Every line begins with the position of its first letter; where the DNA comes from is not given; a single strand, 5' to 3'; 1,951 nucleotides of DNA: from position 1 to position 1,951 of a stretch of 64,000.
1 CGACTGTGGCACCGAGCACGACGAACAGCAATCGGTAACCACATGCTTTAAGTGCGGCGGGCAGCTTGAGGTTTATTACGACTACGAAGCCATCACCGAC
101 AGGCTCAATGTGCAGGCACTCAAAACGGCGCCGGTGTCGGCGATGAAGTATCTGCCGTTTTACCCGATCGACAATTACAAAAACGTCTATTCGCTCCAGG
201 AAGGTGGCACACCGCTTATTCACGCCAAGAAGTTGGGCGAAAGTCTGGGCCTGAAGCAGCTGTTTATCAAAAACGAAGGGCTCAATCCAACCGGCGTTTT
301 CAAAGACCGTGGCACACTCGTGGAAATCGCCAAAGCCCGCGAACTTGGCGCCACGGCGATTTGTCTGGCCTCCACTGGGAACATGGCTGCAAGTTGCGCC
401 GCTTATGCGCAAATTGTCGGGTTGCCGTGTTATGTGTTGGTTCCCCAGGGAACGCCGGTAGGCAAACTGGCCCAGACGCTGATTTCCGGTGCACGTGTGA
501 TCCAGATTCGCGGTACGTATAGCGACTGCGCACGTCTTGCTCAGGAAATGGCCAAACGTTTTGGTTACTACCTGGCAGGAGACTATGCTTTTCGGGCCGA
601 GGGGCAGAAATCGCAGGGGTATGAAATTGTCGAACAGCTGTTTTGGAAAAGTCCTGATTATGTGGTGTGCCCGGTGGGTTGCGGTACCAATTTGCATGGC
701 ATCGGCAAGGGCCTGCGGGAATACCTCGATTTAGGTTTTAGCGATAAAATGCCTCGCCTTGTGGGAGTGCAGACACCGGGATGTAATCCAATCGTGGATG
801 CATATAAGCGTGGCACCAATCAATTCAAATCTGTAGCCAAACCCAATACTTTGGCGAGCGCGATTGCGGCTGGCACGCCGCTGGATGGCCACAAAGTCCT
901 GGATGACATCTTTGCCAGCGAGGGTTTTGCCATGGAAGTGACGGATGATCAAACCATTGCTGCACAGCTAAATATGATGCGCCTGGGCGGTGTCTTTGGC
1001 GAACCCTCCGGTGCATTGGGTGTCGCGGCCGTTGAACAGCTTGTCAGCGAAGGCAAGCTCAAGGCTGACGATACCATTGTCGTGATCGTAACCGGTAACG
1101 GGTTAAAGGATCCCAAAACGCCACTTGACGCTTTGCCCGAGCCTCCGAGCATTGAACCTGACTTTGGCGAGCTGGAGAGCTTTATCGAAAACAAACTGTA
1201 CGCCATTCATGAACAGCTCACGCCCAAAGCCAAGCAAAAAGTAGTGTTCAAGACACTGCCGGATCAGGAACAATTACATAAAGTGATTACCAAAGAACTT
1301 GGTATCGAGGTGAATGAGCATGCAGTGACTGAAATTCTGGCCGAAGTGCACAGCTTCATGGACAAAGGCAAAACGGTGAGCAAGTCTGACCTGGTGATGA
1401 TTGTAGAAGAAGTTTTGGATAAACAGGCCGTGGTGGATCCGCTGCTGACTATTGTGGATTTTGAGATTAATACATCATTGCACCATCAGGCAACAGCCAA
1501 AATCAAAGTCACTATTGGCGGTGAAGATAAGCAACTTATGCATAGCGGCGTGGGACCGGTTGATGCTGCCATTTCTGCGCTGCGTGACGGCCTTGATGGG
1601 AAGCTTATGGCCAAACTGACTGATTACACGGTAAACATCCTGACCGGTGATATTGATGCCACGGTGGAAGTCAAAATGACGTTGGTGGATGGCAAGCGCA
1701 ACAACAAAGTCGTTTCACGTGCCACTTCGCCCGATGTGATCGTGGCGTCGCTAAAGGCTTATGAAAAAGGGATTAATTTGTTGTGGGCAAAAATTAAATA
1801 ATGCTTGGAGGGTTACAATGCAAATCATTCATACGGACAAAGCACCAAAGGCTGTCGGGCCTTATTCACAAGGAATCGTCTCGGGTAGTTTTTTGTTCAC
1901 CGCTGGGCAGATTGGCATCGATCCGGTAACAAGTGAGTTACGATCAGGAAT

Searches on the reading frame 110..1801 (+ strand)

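Call 28: search_protein_families(library=pfam, proteins=[window:110-1801:+], max_evalue=0.00001)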
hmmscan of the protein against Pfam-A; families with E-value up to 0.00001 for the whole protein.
window:110-1801:+ (563 aa): 2 families
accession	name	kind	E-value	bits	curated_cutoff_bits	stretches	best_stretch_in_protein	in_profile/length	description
PF00291.31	PALP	-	7.4e-74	249.2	35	1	28-329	2-295/295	Pyridoxal-phosphate dependent enzyme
PF08502.15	LeuA_dimer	-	4.8e-23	81.9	24.9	1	423-557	2-129/131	LeuA allosteric (dimerisation) domain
